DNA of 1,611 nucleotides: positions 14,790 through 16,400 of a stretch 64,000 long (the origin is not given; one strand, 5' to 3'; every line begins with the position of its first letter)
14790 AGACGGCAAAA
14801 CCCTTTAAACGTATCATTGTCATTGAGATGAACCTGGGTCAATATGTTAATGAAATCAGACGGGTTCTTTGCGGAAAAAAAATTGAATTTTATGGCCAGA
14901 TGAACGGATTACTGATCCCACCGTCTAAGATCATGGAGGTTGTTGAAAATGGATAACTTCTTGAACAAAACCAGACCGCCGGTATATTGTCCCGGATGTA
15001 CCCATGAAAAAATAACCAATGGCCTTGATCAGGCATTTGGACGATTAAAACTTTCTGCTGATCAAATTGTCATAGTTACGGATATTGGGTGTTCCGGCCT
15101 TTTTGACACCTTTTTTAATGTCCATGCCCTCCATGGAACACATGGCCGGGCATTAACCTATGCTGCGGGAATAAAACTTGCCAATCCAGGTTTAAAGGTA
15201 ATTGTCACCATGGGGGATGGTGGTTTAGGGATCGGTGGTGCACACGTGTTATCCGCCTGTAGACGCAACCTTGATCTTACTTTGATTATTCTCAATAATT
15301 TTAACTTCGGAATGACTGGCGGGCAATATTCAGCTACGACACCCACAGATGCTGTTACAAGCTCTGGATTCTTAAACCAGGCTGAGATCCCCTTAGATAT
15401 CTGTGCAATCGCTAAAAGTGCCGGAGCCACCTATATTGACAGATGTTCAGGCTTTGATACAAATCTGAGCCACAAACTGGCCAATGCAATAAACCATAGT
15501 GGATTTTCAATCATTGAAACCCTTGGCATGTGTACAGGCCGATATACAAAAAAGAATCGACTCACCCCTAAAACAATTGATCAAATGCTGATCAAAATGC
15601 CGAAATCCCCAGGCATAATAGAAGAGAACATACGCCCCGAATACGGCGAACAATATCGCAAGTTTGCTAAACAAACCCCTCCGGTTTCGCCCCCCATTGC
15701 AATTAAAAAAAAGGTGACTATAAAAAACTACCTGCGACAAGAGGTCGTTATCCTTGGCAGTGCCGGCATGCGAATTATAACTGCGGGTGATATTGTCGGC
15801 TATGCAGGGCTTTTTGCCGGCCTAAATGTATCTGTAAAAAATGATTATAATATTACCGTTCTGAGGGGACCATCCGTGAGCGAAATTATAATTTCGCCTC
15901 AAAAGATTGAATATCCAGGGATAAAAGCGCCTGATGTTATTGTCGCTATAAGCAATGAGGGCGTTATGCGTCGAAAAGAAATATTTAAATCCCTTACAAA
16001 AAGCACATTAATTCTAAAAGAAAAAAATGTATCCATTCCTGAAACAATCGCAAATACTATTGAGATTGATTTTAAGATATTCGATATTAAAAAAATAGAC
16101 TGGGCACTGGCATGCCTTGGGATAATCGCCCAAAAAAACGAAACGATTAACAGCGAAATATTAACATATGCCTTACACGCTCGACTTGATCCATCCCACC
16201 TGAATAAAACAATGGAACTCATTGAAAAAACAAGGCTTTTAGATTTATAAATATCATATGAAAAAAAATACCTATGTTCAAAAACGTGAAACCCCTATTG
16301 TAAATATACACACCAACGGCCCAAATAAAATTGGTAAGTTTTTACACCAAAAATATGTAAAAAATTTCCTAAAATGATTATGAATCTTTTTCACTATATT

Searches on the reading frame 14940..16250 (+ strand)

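Call 56: search_protein_families(library=pfam, proteins=[window:14940-16250:+])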
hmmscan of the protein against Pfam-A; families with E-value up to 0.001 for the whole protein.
window:14940-16250:+ (436 aa): 2 families
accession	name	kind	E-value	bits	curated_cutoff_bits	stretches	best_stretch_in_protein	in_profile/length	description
PF02775.26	TPP_enzyme_C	-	9.2e-28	97.4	21.9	1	48-193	1-150/151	Thiamine pyrophosphate enzyme, C-terminal TPP binding domain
PF01558.24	POR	-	3.3e-08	34.3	27.4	1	279-418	5-143/173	Pyruvate ferredoxin/flavodoxin oxidoreductase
